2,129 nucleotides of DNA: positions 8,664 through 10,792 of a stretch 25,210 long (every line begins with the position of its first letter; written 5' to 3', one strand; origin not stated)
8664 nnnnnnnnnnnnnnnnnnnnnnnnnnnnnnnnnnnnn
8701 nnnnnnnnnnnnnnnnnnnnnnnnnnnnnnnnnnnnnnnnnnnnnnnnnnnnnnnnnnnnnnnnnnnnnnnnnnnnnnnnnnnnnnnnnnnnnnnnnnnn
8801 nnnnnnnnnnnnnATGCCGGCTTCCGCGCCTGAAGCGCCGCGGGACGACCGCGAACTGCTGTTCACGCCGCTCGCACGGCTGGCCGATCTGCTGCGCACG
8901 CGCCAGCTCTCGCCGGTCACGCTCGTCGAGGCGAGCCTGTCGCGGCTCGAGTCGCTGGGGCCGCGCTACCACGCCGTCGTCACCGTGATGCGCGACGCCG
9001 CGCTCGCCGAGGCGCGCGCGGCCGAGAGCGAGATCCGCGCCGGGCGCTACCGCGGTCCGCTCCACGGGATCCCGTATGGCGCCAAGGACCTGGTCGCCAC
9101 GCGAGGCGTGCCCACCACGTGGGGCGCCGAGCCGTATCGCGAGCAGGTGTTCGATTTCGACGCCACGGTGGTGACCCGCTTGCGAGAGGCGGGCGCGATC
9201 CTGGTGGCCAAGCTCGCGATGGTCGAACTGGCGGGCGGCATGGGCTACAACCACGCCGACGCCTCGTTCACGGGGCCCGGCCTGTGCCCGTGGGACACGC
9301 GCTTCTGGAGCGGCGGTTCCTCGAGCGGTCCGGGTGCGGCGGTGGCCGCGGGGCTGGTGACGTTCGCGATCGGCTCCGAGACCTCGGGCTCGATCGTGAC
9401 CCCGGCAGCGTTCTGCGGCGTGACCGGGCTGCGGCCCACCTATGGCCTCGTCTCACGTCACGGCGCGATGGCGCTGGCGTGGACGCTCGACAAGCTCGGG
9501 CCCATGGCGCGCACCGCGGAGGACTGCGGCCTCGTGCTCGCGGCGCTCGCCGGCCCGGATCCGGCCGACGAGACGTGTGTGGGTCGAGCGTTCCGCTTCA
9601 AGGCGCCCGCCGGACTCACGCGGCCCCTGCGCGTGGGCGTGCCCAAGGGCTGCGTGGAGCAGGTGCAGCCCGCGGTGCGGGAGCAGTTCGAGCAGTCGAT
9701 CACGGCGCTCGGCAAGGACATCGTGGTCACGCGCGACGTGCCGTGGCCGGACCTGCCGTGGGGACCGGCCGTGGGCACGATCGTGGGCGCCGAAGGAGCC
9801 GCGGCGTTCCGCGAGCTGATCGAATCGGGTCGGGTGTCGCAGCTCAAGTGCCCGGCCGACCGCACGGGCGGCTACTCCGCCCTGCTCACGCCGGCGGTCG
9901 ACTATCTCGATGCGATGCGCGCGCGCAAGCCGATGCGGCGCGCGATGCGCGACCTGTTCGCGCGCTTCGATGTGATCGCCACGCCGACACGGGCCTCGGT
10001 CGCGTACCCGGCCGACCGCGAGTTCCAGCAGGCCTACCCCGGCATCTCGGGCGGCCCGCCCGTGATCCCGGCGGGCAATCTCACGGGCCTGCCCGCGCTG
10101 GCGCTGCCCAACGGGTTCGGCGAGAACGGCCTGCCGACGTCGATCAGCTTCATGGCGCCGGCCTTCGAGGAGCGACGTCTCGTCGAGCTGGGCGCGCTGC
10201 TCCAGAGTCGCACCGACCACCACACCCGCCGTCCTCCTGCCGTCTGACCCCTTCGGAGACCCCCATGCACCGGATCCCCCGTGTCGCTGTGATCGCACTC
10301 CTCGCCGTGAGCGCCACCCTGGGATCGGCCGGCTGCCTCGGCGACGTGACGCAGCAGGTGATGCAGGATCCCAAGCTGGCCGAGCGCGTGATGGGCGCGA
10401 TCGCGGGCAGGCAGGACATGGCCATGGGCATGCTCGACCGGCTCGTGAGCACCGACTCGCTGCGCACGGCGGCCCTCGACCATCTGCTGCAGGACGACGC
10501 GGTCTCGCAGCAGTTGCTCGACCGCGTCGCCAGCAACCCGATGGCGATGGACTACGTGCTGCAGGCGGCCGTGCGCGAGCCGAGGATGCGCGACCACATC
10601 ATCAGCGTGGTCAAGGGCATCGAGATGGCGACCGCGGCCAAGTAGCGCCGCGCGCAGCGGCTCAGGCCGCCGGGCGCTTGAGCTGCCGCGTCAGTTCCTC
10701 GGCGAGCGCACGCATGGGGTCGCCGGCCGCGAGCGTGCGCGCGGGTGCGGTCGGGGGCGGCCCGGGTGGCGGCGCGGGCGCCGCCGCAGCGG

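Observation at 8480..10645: A Tat-signal GatC/AtzG-like small protein overlaps a signal-less amidase-signature enzyme, possibly a Tat hitchhiker periplasmic amidase. A lipoprotein gene follows.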

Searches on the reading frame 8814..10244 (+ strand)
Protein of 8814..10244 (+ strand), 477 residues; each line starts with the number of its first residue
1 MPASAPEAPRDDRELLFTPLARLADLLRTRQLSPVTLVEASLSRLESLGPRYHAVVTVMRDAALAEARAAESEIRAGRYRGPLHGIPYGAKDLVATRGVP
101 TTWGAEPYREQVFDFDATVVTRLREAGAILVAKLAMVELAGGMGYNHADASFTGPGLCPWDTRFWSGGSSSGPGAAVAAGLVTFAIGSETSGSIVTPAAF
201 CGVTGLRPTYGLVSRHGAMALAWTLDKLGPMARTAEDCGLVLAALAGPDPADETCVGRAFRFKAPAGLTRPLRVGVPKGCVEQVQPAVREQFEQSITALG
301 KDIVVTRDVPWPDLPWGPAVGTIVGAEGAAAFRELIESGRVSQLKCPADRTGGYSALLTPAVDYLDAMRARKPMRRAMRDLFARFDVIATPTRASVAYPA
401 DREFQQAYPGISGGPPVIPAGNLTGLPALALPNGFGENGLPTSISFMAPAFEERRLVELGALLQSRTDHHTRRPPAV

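Call 7: search_protein_families(library=pfam, proteins=[window:8814-10244:+], max_evalue=1)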
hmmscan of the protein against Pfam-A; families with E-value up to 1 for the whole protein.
window:8814-10244:+ (477 aa): 1 family
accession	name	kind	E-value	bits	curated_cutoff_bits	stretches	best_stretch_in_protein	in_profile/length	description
PF01425.27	Amidase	-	7.6e-91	305.8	27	1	37-456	2-444/445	Amidase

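Call 8: search_protein_families(library=ncbifam, proteins=[window:8814-10244:+], max_evalue=1)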
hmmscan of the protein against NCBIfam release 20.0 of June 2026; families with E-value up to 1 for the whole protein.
window:8814-10244:+ (477 aa): 26 families (the best 25 are shown)
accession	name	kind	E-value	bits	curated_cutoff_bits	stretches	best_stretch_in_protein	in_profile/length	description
NF004815.0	PRK06169.1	equivalog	1.4e-71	241.4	506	1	22-475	14-467/471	amidase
TIGR00132.1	gatA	equivalog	2.1e-71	241.1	481.1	2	25-302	3-277/466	Asp-tRNA(Asn)/Glu-tRNA(Gln) amidotransferase subunit GatA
TIGR02715.1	amido_AtzE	subfamily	9.7e-69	232.4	425.75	1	24-465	6-446/452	AtzE family amidohydrolase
NF004816.0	PRK06170.1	equivalog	5.2e-68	229.9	503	1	12-474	6-488/493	amidase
NF006631.0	PRK09201.1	equivalog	6.2e-68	229.6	461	1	20-465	9-453/466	AtzE family amidohydrolase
NF005686.0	PRK07486.1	subfamily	1.1e-63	215.6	465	2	15-254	11-249/486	amidase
NF005688.0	PRK07488.1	equivalog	2.9e-62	211.1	532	1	18-465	11-464/474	indoleacetamide hydrolase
NF006006.0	PRK08137.1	equivalog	4.2e-61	207.3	534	2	21-301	37-326/529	amidase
NF005687.0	PRK07487.1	subfamily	8.5e-61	206.2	428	1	22-470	12-459/468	amidase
NF005450.0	PRK07042.1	equivalog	2.4e-58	197.8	458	1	21-474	10-459/464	amidase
NF004717.0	PRK06061.1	equivalog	2.3e-56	191.5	498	1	12-475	11-475/483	amidase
NF009119.0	PRK12470.1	equivalog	1.7e-55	188.9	498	1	12-475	3-460/462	amidase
NF004766.0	PRK06102.1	equivalog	9.1e-54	183.2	559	1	20-459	10-443/455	amidase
NF006043.0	PRK08186.1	subfamily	4e-53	180.8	487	1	21-470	10-451/600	allophanate hydrolase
NF005460.0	PRK07056.1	subfamily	1.8e-51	175.5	447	1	17-397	7-381/457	amidase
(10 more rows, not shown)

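Call 19: search_solved_structures(query=window:8814-10244:+, max_evalue=1e-20)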
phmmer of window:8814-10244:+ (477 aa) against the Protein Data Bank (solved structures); distinct sequences matched with E-value up to 1e-20: 44.
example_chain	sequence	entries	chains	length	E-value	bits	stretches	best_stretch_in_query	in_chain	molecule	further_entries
4wj3_A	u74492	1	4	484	1.4e-61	212.1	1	19-279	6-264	Glutamyl-tRNA(Gln) amidotransferase subunit A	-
3kfu_E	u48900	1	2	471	9.1e-54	186.3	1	30-325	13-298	Glutamyl-tRNA(Gln) amidotransferase subunit A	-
3h0l_A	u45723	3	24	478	4.5e-52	180.7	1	20-319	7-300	Glutamyl-tRNA(Gln) amidotransferase subunit A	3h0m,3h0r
2df4_A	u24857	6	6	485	5.6e-51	177.1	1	20-328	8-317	Glutamyl-tRNA(Gln) amidotransferase subunit A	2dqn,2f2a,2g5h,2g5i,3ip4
3al0_A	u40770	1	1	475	4.6e-49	170.8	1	78-322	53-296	Glutamyl-tRNA(Gln) amidotransferase subunit A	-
2gi3_A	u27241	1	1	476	4.7e-49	170.8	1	78-322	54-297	Glutamyl-tRNA(Gln) amidotransferase subunit A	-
5ac3_A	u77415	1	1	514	1.4e-45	159.3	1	20-324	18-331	PEPTIDE AMIDASE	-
6c62_A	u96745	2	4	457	1e-44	156.5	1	60-465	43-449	Biuret hydrolase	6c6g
1m21_A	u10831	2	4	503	1.5e-44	155.9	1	20-475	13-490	Peptide Amidase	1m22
2dc0_A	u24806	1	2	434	1e-38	136.7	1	25-466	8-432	probable amidase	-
5ewq_A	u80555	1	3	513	3.8e-37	131.5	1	56-253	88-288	Amidase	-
6dhv_A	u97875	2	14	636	1.2e-36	129.8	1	27-465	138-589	Fatty acid amide hydrolase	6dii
8eww_A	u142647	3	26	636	3.2e-36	128.5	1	28-465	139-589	Fatty acid amide hydrolase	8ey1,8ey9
4gyr_A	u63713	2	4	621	3e-33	118.7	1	42-460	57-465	Allophanate hydrolase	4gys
4cp8_A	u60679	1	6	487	3e-33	118.7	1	62-461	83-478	ALLOPHANATE HYDROLASE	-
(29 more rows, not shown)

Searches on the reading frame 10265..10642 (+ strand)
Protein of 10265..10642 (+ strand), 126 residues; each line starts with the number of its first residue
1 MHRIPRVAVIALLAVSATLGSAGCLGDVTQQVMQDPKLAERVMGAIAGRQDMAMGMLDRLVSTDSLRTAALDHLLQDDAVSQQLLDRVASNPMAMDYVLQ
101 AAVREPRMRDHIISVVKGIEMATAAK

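Call 7: search_protein_families(library=pfam, proteins=[window:10265-10642:+], max_evalue=1)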
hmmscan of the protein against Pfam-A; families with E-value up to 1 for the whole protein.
window:10265-10642:+ (126 aa): 6 families
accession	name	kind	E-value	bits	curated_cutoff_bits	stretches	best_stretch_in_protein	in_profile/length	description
PF17841.6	Bep_C_terminal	-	0.0078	16.9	29.5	1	66-94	30-58/97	BID domain of Bartonella effector protein (Bep)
PF17830.6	STI1-HOP_DP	-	0.016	15.5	29.1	0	73-96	16-38/55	STI1/HOP, DP domain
PF23715.1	DUF7157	-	0.018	16.5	27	1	87-119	47-79/87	Family of unknown function (DUF7157)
PF09280.16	XPC-binding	-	0.037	14.1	26.4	0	75-100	4-29/57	XPC-binding domain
PF17898.6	GerD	-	0.048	14.1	29.5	1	27-117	23-111/114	Spore germination GerD central core domain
PF02268.21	TFIIA_gamma_N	-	0.24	11.9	33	0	68-90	15-37/47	Transcription initiation factor IIA, gamma subunit, helical domain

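Call 8: search_protein_families(library=ncbifam, proteins=[window:10265-10642:+], max_evalue=1)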
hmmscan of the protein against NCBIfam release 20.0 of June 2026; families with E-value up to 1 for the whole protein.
window:10265-10642:+ (126 aa): 0 families
